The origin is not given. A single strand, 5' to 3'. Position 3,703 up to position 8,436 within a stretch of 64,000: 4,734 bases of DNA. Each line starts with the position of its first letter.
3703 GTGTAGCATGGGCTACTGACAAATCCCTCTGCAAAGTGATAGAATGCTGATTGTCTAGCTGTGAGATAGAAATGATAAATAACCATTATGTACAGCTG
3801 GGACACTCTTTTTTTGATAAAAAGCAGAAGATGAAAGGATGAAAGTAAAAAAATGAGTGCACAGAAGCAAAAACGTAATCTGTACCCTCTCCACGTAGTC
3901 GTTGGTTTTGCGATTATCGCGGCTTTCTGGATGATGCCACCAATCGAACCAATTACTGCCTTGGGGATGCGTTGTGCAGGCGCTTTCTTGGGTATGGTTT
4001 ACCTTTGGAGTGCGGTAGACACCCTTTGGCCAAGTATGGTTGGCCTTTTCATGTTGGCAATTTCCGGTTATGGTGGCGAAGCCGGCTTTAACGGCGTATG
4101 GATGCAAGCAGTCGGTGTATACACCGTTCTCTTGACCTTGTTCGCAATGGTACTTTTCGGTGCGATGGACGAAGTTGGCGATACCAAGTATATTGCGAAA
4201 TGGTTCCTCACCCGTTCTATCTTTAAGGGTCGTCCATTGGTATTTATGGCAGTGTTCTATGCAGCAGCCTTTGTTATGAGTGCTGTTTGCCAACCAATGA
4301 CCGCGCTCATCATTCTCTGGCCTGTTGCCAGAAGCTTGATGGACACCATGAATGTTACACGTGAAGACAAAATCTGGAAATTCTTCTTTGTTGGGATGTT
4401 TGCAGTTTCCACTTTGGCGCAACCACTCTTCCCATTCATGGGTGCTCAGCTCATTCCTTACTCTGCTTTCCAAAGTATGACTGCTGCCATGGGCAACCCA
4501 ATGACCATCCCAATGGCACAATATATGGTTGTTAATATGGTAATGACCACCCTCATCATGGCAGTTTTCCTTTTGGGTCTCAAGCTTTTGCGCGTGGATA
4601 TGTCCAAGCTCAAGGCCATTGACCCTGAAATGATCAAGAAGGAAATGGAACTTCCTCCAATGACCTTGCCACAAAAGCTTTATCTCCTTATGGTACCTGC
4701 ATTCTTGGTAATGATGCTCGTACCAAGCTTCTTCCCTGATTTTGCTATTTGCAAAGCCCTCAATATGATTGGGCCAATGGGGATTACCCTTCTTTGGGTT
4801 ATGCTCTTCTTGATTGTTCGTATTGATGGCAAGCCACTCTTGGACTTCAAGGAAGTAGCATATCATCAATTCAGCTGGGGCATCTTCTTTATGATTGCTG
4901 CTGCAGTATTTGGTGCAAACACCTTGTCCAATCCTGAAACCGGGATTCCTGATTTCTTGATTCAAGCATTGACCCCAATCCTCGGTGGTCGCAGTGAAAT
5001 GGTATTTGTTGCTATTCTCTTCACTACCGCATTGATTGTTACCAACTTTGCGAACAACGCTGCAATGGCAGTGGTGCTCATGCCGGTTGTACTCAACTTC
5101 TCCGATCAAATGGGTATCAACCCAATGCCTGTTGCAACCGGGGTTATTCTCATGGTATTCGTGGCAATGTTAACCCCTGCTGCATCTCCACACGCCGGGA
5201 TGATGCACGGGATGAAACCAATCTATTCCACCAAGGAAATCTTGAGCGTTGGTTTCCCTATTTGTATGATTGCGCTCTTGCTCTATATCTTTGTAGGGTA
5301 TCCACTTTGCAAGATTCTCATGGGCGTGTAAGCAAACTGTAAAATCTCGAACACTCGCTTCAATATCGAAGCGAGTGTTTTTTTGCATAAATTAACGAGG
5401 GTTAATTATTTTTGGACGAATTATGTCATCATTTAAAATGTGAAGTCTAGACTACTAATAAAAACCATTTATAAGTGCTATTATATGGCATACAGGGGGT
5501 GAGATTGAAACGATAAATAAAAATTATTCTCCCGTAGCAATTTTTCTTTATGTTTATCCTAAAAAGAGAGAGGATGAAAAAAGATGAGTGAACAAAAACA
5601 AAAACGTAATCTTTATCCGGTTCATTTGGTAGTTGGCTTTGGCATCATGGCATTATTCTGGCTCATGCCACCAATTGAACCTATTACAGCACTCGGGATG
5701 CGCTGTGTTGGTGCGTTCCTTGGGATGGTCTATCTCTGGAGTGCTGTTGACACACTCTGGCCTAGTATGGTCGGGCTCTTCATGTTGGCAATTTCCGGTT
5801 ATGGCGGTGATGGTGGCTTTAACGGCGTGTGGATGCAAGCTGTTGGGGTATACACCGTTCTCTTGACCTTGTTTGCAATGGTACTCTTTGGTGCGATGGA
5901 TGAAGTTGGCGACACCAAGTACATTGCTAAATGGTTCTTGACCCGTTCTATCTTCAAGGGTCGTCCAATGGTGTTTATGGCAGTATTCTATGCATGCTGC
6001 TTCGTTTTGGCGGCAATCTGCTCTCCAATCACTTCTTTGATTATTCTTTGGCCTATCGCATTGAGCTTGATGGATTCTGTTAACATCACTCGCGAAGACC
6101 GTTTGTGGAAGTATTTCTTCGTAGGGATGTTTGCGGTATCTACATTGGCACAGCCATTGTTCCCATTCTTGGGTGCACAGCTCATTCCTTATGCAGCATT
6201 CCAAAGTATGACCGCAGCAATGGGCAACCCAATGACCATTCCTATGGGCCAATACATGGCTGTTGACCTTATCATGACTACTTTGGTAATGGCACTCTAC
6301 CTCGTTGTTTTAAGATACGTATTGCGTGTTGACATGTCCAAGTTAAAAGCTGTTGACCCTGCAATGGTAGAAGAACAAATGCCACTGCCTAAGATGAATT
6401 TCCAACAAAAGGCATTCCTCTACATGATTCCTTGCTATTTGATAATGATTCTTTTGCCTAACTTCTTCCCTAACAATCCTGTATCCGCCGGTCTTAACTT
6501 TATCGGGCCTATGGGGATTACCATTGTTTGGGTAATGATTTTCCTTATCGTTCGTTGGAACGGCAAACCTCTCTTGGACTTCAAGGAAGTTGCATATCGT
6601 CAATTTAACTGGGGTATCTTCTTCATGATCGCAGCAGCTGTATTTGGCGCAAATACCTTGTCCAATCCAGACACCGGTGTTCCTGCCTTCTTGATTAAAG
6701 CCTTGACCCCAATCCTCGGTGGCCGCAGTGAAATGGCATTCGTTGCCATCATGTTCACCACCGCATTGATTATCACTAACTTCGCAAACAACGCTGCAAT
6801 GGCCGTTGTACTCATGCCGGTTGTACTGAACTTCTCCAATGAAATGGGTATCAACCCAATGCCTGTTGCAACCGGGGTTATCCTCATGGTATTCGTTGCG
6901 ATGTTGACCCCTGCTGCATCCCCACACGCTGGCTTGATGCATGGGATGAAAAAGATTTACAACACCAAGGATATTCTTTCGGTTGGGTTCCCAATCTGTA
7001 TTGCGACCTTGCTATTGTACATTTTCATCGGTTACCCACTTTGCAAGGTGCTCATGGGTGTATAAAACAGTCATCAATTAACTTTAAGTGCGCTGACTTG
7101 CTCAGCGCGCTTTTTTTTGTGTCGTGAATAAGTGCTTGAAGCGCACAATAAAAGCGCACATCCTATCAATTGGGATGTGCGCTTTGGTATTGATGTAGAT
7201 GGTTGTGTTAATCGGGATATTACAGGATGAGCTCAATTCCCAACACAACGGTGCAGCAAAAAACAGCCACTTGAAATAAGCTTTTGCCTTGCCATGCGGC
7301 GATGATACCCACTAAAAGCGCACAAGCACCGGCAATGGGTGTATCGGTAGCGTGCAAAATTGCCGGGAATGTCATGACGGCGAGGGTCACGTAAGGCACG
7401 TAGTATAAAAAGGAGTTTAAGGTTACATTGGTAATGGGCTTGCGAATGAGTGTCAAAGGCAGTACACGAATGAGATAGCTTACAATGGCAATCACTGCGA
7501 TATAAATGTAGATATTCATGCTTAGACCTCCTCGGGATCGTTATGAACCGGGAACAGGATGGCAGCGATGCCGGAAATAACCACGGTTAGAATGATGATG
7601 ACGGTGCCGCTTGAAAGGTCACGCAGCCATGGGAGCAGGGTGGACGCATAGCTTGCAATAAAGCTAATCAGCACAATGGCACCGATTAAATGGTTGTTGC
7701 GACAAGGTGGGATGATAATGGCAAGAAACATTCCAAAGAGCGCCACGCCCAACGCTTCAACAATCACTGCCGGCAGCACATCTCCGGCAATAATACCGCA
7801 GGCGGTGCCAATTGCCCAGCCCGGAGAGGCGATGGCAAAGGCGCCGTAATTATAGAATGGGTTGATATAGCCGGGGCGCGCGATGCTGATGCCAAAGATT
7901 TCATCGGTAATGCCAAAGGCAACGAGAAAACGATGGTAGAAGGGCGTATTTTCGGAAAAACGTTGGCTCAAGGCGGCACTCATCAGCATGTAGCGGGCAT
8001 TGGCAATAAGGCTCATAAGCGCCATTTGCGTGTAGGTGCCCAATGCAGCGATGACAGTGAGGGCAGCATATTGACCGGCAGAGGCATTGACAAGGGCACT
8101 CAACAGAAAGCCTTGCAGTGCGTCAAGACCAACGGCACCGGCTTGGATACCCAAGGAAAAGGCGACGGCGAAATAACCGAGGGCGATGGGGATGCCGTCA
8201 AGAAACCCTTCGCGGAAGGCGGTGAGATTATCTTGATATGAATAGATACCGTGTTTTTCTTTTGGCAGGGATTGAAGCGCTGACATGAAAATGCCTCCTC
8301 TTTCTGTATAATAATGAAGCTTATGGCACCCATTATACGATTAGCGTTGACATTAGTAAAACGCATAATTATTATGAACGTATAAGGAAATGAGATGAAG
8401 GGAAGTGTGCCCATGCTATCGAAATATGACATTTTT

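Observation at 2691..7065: Tandem paralogous permeases with identical TTAAC-N4-GTTAA operators next to a divergent Crp/Fnr regulator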

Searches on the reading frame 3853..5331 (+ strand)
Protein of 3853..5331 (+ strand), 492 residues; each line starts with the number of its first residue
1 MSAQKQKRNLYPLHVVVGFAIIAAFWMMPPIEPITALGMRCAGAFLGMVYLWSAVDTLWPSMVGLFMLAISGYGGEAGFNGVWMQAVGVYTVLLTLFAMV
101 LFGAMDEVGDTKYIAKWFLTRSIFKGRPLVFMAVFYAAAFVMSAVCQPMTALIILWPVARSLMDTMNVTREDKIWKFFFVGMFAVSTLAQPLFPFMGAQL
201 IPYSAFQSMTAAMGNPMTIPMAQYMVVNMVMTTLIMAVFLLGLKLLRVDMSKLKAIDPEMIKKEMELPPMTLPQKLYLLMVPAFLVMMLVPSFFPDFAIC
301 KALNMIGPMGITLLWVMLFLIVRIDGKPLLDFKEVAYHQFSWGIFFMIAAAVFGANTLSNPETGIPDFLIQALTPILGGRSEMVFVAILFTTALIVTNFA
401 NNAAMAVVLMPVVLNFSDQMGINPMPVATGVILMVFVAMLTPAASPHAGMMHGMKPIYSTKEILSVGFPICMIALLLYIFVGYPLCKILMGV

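Call 5: search_protein_families(library=pfam, proteins=[window:3853-5331:+], max_evalue=0.01)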
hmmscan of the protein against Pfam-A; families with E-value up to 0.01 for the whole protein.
window:3853-5331:+ (492 aa): 1 family
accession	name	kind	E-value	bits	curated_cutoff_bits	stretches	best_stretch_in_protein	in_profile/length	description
PF03600.22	CitMHS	-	3.9e-18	66.1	31.9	2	50-429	4-333/336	Citrate transporter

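Call 8: search_protein_families(library=ncbifam, proteins=[window:3853-5331:+], max_evalue=0.01)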
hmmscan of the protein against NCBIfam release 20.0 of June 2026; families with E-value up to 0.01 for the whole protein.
window:3853-5331:+ (492 aa): 1 family
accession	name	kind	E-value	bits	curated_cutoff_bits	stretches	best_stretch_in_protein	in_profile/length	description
TIGR00785.1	dass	subfamily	6.1e-15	54.9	198.6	1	84-483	58-441/444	DASS family sodium-coupled anion symporter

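Call 9: find_homologous_proteins(query=window:3853-5328:+, max_evalue=1e-20)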
Query window:3853-5328:+ (492 aa): 314 proteins with E <= 1e-20 among 8000 candidates; the best 120 are listed.
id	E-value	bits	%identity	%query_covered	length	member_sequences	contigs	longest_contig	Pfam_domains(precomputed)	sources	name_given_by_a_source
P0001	0.0e+0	1036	96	100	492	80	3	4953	PF03600.23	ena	-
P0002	1.0e-268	910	81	100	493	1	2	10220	PF03600.23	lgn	-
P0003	1.7e-267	906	81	100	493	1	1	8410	PF03600.23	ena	-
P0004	1.8e-267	906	81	100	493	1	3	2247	PF03600.23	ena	-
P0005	2.1e-267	906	81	100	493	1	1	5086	PF03600.23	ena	-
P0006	2.3e-267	906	81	100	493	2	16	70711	PF03600.23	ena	-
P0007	2.4e-267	906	81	100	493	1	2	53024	PF03600.23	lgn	-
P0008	7.2e-267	904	82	100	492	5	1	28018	PF03600.23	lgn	-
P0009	1.1e-266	903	81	100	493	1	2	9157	PF03600.23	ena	-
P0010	1.2e-266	903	81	100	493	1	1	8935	PF03600.23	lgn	-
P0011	1.8e-266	903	81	100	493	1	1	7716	PF03600.23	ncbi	-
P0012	2.3e-266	902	81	100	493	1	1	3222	PF03600.23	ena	-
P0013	9.3e-266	900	80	100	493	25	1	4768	PF03600.23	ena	-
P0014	8.7e-265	897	80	100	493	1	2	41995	PF03600.23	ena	-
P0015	1.1e-264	897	80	100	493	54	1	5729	PF03600.23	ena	-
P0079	1.1e-214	732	66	100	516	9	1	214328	PF03600.23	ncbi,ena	-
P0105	5.4e-207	707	65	100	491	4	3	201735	PF03600.23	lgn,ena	-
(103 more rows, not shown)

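Call 11: find_related_loci(query=A2, collection=genome_contigs, flank=5000)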
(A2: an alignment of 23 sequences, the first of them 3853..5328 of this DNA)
Query A2 (492 aa) in genome_contigs; peptide patterns used: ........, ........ (x = any residue, [..] = any of these).
116 stretches matched a pattern; 73 encode a relative of the query (tblastn E <= 1e-3); 67 distinct loci.
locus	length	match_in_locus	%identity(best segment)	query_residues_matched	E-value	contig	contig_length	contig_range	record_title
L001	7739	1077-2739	96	1-492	0e+0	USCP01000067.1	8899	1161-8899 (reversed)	uncultured Peptococcaceae bacterium isolate UMGS1590 genome assembly, contig: NODE_1314_length_8899_cov_3.95025, whole g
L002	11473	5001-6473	83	2-492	0e+0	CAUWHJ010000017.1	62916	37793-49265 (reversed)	MAG: uncultured Peptococcaceae bacterium isolate SRS17165169__bin28 genome assembly, contig: SRS17165169_NODE_158_length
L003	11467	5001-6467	80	2-490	0e+0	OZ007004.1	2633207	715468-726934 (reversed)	MAG: uncultured Peptococcaceae bacterium isolate 6732_HOM_VAC_s129.ctg000173l_hifiasm_large MAG genome assembly, chromos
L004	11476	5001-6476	81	1-491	0e+0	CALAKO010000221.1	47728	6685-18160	MAG TPA_asm: uncultured Peptococcaceae bacterium isolate SRR7658648_bin.69_CONCOCT_v1.1_MAG genome assembly, contig: ERZ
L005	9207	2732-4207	81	1-491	0e+0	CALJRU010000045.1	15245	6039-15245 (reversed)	MAG TPA_asm: uncultured Peptococcaceae bacterium isolate ERR1953520_bin.95_CONCOCT_v1.1_MAG genome assembly, contig: ERZ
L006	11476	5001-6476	81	1-491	0e+0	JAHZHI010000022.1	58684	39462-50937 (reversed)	MAG: Peptococcaceae bacterium isolate HRGM_Genome_3247 HRGM_Genome_3247_22, whole genome shotgun sequence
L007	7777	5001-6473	80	2-491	0e+0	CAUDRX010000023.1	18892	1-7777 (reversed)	MAG TPA_asm: uncultured Peptococcaceae bacterium isolate SRR18940290_bin.51_MetaWRAP_v1.3_MAG genome assembly, contig: E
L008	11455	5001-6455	78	9-492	0e+0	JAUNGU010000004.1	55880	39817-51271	MAG: Peptococcaceae bacterium isolate S27M_St_37 NODE_294_length_55880_cov_8.260511, whole genome shotgun sequence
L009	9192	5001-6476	78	1-491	0e+0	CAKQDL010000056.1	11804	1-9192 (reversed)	MAG: uncultured Peptococcaceae bacterium isolate REFINED_METABAT215_TOP10_CONTIGS_1500_ASSEMBLY_K77_MERGED__Hadza_PheChl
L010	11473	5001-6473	78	1-490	0e+0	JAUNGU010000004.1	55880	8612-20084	MAG: Peptococcaceae bacterium isolate S27M_St_37 NODE_294_length_55880_cov_8.260511, whole genome shotgun sequence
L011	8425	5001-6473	72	1-490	0e+0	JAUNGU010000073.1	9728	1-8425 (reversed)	MAG: Peptococcaceae bacterium isolate S27M_St_37 NODE_2842_length_9728_cov_7.063062, whole genome shotgun sequence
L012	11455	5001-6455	81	1-484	0e+0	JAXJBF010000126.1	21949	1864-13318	MAG: Peptococcaceae bacterium isolate DOME_MAG_11354 11354_W0105_k141_157221, whole genome shotgun sequence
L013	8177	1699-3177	74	1-492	0e+0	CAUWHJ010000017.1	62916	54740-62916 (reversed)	MAG: uncultured Peptococcaceae bacterium isolate SRS17165169__bin28 genome assembly, contig: SRS17165169_NODE_158_length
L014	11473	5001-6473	75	3-492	0e+0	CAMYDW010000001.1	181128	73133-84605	MAG TPA_asm: uncultured Peptococcaceae bacterium isolate SRR17635698_bin.14_metaWRAP_v1.3_MAG genome assembly, contig: E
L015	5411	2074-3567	68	2-492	0e+0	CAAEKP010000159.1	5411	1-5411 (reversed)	MAG TPA_asm: Peptococcaceae bacterium, isolate HGM14212, WGS project CAAEKP010000000 data, contig: ERS537207_88_k99_1731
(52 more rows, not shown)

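Call 62: find_encoding_contigs(protein=P0079, flank=7000, max_places=2)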
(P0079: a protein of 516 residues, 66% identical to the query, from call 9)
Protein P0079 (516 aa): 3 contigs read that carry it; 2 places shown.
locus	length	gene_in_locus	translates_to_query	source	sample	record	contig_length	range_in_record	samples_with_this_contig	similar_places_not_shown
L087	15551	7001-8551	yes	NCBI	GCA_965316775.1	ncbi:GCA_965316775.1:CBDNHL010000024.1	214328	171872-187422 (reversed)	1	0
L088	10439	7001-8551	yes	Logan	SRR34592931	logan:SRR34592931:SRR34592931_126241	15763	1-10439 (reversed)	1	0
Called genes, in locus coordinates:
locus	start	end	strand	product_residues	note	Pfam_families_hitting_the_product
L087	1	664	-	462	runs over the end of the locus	PF03600:CitMHS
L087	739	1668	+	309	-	PF00126:HTH_1, PF03466:LysR_substrate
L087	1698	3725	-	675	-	PF01663:Phosphodiest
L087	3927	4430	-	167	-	-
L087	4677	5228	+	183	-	PF01174:SNO (weak)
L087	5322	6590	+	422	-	PF02403:Seryl_tRNA_N, PF00587:tRNA-synt_2b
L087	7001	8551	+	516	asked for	PF03600:CitMHS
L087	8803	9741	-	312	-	PF00892:EamA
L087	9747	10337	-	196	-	PF00583:Acetyltransf_1 (weak)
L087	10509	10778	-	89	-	PF01337:Barstar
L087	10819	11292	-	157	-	PF00545:Ribonuclease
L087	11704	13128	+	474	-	PF07690:MFS_1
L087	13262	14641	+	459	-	PF00939:Na_sulph_symp, PF03600:CitMHS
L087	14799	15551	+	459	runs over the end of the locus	PF00939:Na_sulph_symp, PF03600:CitMHS (weak)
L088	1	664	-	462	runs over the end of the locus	PF03600:CitMHS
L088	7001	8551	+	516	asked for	PF03600:CitMHS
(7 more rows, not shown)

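Call 63: find_encoding_contigs(protein=P0105, flank=7000, max_places=2)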
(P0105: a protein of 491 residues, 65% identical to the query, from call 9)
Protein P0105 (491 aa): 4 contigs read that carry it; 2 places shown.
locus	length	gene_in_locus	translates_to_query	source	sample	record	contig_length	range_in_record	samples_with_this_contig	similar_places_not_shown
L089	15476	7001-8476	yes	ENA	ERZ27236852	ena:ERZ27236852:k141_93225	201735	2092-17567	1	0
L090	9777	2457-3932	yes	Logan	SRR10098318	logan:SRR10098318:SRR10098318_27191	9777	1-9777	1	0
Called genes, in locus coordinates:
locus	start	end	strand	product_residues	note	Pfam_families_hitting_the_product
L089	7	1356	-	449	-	PF13173:AAA_14, PF13401:AAA_22 (weak), PF13635:DUF4143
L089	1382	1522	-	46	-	-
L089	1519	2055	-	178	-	-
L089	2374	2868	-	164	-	PF08238:Sel1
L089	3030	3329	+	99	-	PF13560:HTH_31, PF12844:HTH_19, PF13443:HTH_26 (weak), PF01381:HTH_3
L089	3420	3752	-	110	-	PF03413:PepSY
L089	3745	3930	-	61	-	-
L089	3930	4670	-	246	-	-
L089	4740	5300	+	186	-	-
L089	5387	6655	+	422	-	PF02403:Seryl_tRNA_N, PF00587:tRNA-synt_2b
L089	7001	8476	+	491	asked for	PF03600:CitMHS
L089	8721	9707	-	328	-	PF00892:EamA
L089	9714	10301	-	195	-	PF13508:Acetyltransf_7 (faint)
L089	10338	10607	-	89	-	PF01337:Barstar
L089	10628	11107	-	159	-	PF00545:Ribonuclease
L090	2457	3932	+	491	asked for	PF03600:CitMHS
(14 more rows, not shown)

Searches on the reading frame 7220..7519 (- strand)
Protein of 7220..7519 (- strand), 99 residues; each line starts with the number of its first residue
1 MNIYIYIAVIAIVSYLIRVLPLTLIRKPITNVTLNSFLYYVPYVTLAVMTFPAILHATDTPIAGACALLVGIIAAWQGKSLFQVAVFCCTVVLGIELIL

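Call 5: search_protein_families(library=pfam, proteins=[window:7220-7519:-], max_evalue=0.01)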
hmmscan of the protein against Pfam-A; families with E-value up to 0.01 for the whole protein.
window:7220-7519:- (99 aa): 1 family
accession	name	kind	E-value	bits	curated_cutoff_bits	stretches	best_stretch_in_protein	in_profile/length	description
PF05437.17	AzlD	-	1.9e-10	41.2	23.7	1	4-92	2-94/99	Branched-chain amino acid transport protein (AzlD)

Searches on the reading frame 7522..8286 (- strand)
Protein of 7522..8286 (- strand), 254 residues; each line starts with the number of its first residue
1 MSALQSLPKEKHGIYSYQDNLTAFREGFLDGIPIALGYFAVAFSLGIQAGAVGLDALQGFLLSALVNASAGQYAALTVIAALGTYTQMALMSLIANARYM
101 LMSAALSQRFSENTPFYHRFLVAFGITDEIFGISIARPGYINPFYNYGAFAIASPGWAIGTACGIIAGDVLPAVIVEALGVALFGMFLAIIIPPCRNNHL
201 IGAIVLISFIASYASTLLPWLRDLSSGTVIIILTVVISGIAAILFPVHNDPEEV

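Call 5: search_protein_families(library=pfam, proteins=[window:7522-8286:-], max_evalue=0.01)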
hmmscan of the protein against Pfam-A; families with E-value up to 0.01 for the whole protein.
window:7522-8286:- (254 aa): 1 family
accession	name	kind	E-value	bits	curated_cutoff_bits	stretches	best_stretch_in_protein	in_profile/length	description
PF03591.19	AzlC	-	1.2e-32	113.6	32.1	1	33-171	1-137/137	AzlC protein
